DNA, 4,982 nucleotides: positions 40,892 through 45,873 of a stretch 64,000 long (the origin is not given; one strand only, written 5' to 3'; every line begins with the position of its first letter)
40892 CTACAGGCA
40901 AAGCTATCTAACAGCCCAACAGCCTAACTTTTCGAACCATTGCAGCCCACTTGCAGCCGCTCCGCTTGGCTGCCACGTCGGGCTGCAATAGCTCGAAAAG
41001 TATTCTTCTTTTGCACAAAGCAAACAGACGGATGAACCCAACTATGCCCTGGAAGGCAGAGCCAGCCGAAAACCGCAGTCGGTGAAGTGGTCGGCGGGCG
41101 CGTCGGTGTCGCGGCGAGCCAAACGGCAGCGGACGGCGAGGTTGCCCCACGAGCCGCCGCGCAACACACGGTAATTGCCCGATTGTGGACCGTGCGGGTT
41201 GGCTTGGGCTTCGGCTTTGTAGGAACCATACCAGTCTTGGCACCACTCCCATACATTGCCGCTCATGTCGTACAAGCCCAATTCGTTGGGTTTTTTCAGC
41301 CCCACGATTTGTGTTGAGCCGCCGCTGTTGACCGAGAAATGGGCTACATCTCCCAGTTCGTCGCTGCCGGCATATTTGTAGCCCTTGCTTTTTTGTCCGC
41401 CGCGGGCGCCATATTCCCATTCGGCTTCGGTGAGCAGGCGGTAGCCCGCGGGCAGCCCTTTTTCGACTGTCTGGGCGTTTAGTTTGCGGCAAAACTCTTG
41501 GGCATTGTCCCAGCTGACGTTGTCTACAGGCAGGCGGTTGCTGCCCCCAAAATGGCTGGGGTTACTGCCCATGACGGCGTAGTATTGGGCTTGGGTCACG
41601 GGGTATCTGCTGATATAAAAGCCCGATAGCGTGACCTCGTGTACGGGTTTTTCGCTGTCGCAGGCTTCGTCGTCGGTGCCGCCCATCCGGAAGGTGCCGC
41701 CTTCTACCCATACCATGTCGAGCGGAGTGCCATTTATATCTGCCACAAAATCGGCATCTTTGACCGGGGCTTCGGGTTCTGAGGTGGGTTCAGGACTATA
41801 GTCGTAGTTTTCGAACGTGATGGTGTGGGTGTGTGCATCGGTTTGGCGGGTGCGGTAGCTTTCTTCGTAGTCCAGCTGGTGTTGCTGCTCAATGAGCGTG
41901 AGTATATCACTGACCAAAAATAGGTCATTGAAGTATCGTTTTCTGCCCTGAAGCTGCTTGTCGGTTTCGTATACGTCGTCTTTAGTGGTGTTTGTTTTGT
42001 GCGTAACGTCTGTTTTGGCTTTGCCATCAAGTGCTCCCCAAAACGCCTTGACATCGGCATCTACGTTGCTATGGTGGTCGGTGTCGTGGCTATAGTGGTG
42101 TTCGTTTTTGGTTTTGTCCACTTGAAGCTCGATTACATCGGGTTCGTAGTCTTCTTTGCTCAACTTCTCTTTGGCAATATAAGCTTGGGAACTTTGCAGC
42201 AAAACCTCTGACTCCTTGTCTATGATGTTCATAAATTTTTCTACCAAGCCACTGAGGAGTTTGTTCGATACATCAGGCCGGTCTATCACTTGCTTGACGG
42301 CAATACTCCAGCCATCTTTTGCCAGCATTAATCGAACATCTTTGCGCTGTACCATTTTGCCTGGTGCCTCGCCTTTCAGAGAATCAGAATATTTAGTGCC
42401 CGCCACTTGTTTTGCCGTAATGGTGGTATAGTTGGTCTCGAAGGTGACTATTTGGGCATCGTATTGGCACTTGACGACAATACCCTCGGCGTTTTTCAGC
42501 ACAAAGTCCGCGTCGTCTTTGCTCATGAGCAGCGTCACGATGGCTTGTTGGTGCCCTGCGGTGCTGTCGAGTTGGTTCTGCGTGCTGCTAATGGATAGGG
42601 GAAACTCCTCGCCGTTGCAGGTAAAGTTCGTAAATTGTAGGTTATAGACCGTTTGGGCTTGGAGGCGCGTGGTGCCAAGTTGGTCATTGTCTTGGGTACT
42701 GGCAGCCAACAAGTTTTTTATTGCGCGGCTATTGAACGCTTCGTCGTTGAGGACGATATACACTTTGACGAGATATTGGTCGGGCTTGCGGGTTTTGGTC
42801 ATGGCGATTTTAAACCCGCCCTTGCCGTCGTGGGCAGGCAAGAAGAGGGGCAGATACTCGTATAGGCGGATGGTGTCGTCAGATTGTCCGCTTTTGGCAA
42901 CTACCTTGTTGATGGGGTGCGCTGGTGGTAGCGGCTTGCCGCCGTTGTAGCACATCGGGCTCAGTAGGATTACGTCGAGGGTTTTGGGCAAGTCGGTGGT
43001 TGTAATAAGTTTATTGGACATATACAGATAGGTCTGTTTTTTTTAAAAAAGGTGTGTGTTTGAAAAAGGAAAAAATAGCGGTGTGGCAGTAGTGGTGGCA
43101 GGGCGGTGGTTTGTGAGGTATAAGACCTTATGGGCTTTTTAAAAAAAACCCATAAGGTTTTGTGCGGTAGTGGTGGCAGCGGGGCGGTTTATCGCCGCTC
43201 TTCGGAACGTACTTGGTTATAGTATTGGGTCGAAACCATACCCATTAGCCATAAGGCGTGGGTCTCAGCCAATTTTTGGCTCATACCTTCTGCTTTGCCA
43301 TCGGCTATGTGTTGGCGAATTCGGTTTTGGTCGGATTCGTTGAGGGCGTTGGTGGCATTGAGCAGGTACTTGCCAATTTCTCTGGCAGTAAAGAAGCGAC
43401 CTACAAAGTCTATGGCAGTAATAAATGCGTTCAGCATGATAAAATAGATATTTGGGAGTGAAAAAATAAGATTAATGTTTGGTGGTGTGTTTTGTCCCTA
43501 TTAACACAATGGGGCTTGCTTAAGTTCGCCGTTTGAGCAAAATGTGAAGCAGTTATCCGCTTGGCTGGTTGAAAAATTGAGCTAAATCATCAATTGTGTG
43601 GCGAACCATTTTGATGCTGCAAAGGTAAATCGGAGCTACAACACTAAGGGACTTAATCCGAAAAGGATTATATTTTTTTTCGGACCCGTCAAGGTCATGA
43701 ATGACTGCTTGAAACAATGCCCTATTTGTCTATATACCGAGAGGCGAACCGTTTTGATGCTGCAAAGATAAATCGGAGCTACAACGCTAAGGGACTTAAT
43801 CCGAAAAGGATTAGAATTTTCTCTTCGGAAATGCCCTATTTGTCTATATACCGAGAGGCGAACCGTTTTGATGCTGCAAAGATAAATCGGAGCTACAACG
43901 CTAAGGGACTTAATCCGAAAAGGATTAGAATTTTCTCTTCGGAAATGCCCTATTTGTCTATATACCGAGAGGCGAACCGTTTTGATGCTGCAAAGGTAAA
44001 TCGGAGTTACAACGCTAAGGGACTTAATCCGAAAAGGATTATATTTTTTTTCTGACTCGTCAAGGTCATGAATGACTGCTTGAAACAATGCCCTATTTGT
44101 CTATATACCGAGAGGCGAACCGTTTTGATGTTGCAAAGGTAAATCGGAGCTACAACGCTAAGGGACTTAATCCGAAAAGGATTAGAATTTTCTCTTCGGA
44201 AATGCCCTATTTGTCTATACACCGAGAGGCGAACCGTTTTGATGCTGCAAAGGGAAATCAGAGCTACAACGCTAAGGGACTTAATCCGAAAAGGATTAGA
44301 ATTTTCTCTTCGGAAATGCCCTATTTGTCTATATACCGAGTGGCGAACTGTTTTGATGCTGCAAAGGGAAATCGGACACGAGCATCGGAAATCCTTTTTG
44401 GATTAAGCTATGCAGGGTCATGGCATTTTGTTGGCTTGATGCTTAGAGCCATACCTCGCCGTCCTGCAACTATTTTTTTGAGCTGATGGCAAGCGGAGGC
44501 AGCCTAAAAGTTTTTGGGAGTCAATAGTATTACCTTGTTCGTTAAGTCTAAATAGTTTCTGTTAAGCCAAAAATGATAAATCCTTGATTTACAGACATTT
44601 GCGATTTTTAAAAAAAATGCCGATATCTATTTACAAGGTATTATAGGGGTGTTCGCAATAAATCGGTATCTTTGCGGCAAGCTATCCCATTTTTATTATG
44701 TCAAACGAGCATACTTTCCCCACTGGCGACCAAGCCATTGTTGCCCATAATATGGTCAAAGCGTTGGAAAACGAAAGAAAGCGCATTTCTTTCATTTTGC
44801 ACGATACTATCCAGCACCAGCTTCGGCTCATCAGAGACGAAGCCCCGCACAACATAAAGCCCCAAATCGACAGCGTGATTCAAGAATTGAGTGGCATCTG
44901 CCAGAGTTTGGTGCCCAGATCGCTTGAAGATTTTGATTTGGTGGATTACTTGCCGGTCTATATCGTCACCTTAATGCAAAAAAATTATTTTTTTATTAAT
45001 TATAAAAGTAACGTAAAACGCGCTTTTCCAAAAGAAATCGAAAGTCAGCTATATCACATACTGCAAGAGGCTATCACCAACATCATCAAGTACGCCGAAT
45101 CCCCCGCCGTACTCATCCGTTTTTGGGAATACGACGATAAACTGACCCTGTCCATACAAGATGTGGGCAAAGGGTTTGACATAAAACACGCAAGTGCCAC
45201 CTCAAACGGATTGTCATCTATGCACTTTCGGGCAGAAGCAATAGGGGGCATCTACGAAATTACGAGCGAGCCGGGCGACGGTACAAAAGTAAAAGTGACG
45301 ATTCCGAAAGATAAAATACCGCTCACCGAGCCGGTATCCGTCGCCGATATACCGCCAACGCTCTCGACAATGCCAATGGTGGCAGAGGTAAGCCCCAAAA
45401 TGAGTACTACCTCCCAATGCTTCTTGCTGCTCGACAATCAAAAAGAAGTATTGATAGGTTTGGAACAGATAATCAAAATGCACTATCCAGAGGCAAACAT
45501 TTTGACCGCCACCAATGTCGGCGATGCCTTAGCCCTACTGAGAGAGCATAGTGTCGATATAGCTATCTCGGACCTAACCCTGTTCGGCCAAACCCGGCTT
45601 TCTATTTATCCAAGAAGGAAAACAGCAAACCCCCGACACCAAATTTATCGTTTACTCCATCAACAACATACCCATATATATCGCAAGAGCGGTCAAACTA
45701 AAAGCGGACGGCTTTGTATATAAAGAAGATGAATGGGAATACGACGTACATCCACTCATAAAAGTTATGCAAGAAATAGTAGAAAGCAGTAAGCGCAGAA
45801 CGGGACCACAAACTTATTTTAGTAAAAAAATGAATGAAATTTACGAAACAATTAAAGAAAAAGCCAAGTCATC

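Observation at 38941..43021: Complete diversity-generating retroelement (HRDC accessory, RT, TR, VR-bearing FGE/CLec-fold target)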

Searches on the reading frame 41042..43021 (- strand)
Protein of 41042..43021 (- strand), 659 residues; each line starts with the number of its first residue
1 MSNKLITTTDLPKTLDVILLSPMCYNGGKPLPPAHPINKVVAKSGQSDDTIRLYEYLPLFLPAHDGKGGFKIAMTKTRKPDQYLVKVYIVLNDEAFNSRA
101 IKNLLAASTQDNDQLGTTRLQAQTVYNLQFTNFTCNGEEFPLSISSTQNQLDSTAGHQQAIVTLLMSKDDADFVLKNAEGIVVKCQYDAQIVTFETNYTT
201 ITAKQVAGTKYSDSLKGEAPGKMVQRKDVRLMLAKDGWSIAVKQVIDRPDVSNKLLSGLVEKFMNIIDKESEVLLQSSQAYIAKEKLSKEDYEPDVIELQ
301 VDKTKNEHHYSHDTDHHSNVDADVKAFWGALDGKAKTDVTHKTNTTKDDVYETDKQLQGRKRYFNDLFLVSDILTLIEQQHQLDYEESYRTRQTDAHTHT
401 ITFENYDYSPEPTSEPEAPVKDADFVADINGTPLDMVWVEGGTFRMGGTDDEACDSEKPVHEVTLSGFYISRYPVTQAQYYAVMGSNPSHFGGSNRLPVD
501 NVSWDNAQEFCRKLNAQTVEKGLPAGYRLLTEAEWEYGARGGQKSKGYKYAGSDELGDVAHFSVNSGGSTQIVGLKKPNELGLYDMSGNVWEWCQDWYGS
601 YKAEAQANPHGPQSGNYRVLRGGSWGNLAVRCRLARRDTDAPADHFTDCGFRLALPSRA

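Call 4: search_protein_families(library=pfam, proteins=[window:41042-43021:-], max_evalue=0.01)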
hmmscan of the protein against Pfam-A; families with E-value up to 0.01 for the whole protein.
window:41042-43021:- (659 aa): 1 family
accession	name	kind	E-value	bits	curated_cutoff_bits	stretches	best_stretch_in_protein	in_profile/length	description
PF03781.23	FGE-sulfatase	-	8.2e-53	180.1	23.3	1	435-654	4-254/255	Sulfatase-modifying factor enzyme 1-like domain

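Call 8: search_protein_families(library=ncbifam, proteins=[window:41042-43021:-], max_evalue=0.01)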
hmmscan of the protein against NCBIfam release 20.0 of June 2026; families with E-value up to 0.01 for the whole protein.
window:41042-43021:- (659 aa): 8 families
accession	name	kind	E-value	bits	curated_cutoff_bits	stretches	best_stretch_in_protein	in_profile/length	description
TIGR03525.2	GldK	equivalog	3.9e-27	95.6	350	2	497-653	220-403/408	T9SS ring complex lipoprotein PorK/GldK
TIGR03440.2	egtB_TIGR03440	equivalog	8.1e-22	77.9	360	2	525-654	291-413/413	ergothioneine biosynthesis protein EgtB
NF051459.1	pyoverdine_PvdO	equivalog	7.9e-20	71.1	500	1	424-653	25-276/280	dihydropyoverdine dehydrogenase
NF041186.1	SenA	equivalog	2.2e-16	60.2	420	2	497-653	271-380/382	selenoneine synthase SenA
TIGR02171.1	Fb_sc_TIGR02171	subfamily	1.6e-14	52.9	544.35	1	507-655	140-281/912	TIGR02171 family lipoprotein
TIGR03524.1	GldJ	equivalog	2.5e-10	39.7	458.2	1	552-599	319-366/559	gliding motility lipoprotein GldJ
TIGR04344.1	ovoA_Nterm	equivalog_domain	3.4e-07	29.5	400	1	498-625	297-416/444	5-histidylcysteine sulfoxide synthase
TIGR03530.1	GldJ_short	equivalog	1.4e-05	24.3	382.9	0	576-601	295-322/396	gliding motility lipoprotein GldJ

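Call 9: search_protein_families(library=padloc, proteins=[window:41042-43021:-], max_evalue=0.01)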
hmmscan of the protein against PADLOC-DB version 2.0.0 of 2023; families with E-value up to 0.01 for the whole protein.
window:41042-43021:- (659 aa): 0 families

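Call 24: list_cluster_members(proteins=[window:41045-43021:-, L081:7623-9599:-, window:38941-39423:+])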
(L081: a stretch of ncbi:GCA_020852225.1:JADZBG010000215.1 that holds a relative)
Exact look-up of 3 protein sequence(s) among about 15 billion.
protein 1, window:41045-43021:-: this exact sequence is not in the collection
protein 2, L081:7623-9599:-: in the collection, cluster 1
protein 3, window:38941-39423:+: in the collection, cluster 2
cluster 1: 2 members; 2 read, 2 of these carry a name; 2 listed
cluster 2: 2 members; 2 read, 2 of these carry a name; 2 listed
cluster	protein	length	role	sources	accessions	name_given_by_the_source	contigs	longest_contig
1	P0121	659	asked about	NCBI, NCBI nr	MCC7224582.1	MAG: formylglycine-generating enzyme family protein [Chitinophagales bacterium] | formylglycine-generating enzyme family protein [Chitinophagales bacterium]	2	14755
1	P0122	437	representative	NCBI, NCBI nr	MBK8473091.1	MAG: formylglycine-generating enzyme family protein [Sphingobacteriales bacterium] | formylglycine-generating enzyme family protein [Sphingobacteriales bacterium]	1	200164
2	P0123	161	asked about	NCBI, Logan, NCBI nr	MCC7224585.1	MAG: HRDC domain-containing protein [Chitinophagales bacterium] | HRDC domain-containing protein [Chitinophagales bacterium]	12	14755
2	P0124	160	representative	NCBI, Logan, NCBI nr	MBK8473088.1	MAG: HRDC domain-containing protein [Sphingobacteriales bacterium] | HRDC domain-containing protein [Sphingobacteriales bacterium]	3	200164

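Call 53: find_encoding_contigs(protein=P0124, flank=6000, max_places=10)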
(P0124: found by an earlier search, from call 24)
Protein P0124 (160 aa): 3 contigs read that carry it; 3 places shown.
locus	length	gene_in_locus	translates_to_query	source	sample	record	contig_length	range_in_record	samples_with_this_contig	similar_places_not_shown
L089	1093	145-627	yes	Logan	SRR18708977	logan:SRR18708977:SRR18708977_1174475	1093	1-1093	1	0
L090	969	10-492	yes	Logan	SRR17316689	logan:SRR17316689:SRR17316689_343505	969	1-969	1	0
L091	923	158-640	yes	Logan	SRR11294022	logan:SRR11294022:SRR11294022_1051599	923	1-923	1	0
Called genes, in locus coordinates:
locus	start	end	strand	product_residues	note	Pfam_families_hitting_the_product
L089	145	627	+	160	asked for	PF00570:HRDC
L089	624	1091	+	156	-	?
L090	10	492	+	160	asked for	PF00570:HRDC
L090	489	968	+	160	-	?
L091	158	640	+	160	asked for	PF00570:HRDC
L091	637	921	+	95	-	?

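Call 58: predict_structure(alignment_id=A4)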
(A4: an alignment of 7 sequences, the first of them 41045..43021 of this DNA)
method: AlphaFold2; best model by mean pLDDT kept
length: 659 residues; sequences in the alignment: 7
mean_pLDDT: 49.9   pTM: 0.34
mean pLDDT of the five models: 49.9, 48.3, 46.9, 45.9, 45.7
residues with pLDDT >= 90: 2; 70-90: 128; 50-70: 190; < 50: 339
segments of 3 or more residues with pLDDT < 50: 1-57, 101-123, 192-201, 241-249, 294-365, 387-392, 407-423, 442-463, 536-649
pLDDT, mean of each block of 10 residues (from residue 1): 23 27 38 36 30 46 69 84 83 55 41 30 61 87 64 63 87 86 72 45 53 54 62 57 43 59 68 72 67 43 31 25 30 25 26 25 51 65 50 59 55 30 63 71 39 29 55 74 77 63 64 81 70 48 31 24 24 24 29 33 30 31 33 29 36 60
secondary structure, 60 per line:
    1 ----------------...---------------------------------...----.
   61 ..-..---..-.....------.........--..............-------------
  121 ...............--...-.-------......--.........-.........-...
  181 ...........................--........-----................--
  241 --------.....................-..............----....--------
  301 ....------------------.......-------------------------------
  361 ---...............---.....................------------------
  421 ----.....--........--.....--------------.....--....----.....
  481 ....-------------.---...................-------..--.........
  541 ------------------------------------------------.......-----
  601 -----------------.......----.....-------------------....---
elements in order (helices of 4 or more, strands of 3 or more residues): E17-19 E53-55 E60-62 E72-76 E83-91 H94-107 E121-135 E138-140 E150-155 E158-166 H168-176 E181-202 H203-207 H210-217 E223-225 H226-238 H249-269 H271-284 H289-292 H301-304 H323-329 E367-369 H370-378 E382-402 E425-429 E432-439 E442-446 E461-465 E468-471 H477-484 H504-520 H532-540 E589-595 E618-624 H629-633 E653-656

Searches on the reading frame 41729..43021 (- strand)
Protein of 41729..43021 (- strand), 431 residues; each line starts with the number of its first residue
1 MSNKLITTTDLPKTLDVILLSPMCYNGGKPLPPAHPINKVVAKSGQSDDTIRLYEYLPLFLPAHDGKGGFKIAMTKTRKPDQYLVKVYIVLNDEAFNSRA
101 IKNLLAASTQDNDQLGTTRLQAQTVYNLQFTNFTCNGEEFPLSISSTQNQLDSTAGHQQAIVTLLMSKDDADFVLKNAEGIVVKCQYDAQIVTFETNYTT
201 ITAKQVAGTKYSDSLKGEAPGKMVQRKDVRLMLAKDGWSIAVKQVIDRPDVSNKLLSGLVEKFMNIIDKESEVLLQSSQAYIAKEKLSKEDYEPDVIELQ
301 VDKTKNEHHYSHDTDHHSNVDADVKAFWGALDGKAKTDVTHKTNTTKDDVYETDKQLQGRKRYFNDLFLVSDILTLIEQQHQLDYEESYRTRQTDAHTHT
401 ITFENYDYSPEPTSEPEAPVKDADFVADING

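Call 39: find_homologous_proteins(query=window:41729-43021:-, max_evalue=0.001)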
Query seq(431 aa) (431 aa): 1 proteins with E <= 0.001 among 3758 candidates.
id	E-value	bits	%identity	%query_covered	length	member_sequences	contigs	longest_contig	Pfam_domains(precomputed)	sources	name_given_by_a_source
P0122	1.8e-130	454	100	48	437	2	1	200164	PF03781.23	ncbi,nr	ncbi:MAG: formylglycine-generating enzyme family protein [Sphingobacteriales bacterium]|nr:formylgly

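Call 47: search_protein_representatives(protein=window:41732-43021:-)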
Query: 430 residues. Proteins with E-value up to 0.001 (for the whole library): 5; up to 1e-10: 3; up to 1e-30: 1. The best 5 are listed.
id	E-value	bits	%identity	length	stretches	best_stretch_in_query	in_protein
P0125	2.0e-46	175.4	29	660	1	19-421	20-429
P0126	1.3e-27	113.5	27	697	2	24-315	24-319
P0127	1.1e-26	110.4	26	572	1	52-409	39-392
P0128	1.4e-04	37.6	34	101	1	347-423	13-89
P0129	6.0e-04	35.6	26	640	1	54-343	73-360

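Call 50: search_protein_families(library=pfam, proteins=[P0125, P0126, P0127, P0129], max_evalue=0.01)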
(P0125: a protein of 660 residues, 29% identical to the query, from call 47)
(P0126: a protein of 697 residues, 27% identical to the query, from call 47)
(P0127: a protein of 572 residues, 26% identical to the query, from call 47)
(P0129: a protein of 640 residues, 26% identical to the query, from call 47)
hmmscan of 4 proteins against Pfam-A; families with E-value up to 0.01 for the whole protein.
P0125 (660 aa): 1 family
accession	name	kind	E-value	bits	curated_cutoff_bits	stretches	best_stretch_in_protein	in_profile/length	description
PF03781.23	FGE-sulfatase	-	4.6e-59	200.6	23.3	1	442-657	4-254/255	Sulfatase-modifying factor enzyme 1-like domain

P0126 (697 aa): 2 families
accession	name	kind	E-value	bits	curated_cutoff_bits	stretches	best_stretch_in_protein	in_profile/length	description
PF03781.23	FGE-sulfatase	-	4.5e-50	171.1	23.3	1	471-693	4-253/255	Sulfatase-modifying factor enzyme 1-like domain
PF19113.5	DUF5799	-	0.0097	16.7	26.2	0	196-276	55-135/148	Family of unknown function (DUF5799)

P0127 (572 aa): 2 families
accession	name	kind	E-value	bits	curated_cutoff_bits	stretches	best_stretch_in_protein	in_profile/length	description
PF07484.17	Collar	-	3.3e-14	53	24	1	416-472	1-57/57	Phage Tail Collar Domain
PF25791.1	BREX_BrxC_wHTH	-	0.00016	22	27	1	250-315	54-116/126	BREX ATP-binding protein BrxC winged helix-turn-helix domain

P0129 (640 aa): 1 family
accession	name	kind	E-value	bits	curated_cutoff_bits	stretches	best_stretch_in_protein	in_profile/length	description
PF07484.17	Collar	-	4.8e-09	36.5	24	1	455-516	1-56/57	Phage Tail Collar Domain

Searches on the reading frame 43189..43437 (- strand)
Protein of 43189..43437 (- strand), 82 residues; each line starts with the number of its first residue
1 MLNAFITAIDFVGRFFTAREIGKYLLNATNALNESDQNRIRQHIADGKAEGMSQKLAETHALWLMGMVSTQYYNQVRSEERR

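Call 50: search_protein_families(library=pfam, proteins=[window:43189-43437:-], max_evalue=0.01)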
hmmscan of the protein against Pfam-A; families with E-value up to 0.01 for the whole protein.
window:43189-43437:- (82 aa): 0 families

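Call 68: find_encoding_contigs(protein=window:43189-43437:-, flank=4000, max_places=10)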
Protein window:43189-43437:- (82 aa): 17 contigs read that carry it; 10 places shown.
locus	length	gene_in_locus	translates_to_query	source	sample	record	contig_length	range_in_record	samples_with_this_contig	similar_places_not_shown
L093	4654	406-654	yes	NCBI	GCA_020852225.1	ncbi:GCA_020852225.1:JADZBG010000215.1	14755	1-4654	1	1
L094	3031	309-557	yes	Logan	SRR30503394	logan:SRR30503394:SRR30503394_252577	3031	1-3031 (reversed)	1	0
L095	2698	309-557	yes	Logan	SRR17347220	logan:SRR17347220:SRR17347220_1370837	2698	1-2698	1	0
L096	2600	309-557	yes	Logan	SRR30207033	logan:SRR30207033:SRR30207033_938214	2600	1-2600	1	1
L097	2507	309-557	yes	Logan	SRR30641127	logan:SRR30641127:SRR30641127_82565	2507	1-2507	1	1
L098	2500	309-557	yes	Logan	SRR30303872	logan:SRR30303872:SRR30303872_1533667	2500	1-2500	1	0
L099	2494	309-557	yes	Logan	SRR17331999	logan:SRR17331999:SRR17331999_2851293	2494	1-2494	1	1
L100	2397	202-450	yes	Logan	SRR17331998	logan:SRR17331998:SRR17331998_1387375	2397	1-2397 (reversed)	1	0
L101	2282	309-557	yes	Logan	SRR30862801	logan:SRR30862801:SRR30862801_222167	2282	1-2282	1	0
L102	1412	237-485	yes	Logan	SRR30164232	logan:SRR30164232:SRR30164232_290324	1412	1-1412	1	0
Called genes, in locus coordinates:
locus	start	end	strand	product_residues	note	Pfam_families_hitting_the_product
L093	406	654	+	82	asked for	-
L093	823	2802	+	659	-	PF03781:FGE-sulfatase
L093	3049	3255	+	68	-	-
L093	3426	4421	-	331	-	PF00078:RVT_1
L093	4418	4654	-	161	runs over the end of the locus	PF00570:HRDC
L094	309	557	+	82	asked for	-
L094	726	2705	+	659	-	PF03781:FGE-sulfatase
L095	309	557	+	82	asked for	-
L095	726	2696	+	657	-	?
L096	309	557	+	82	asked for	-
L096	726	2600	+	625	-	?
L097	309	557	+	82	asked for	-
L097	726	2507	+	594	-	?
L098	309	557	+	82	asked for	-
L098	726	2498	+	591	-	?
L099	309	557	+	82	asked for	-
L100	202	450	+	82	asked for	-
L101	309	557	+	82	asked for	-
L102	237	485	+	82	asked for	-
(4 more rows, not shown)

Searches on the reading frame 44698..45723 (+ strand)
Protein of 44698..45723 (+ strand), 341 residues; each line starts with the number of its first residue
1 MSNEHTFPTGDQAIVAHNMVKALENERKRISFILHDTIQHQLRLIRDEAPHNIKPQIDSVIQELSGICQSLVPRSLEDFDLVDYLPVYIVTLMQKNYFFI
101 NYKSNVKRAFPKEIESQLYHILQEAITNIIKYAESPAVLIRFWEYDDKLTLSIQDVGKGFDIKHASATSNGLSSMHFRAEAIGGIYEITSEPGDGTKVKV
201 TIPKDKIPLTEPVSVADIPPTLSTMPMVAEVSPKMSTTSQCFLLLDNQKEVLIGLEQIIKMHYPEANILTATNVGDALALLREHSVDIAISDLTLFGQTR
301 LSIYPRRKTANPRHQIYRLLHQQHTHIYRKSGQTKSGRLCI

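Call 65: search_protein_families(library=pfam, proteins=[window:44698-45723:+], max_evalue=0.001)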
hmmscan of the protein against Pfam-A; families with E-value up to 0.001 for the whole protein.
window:44698-45723:+ (341 aa): 2 families
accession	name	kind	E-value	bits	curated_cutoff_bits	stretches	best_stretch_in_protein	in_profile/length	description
PF02518.31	HATPase_c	-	2.4e-11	44.5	26.4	1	115-205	3-110/111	Histidine kinase-, DNA gyrase B-, and HSP90-like ATPase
PF13581.12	HATPase_c_2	-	0.00021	21.7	27.4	1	114-166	28-85/127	Histidine kinase-like ATPase domain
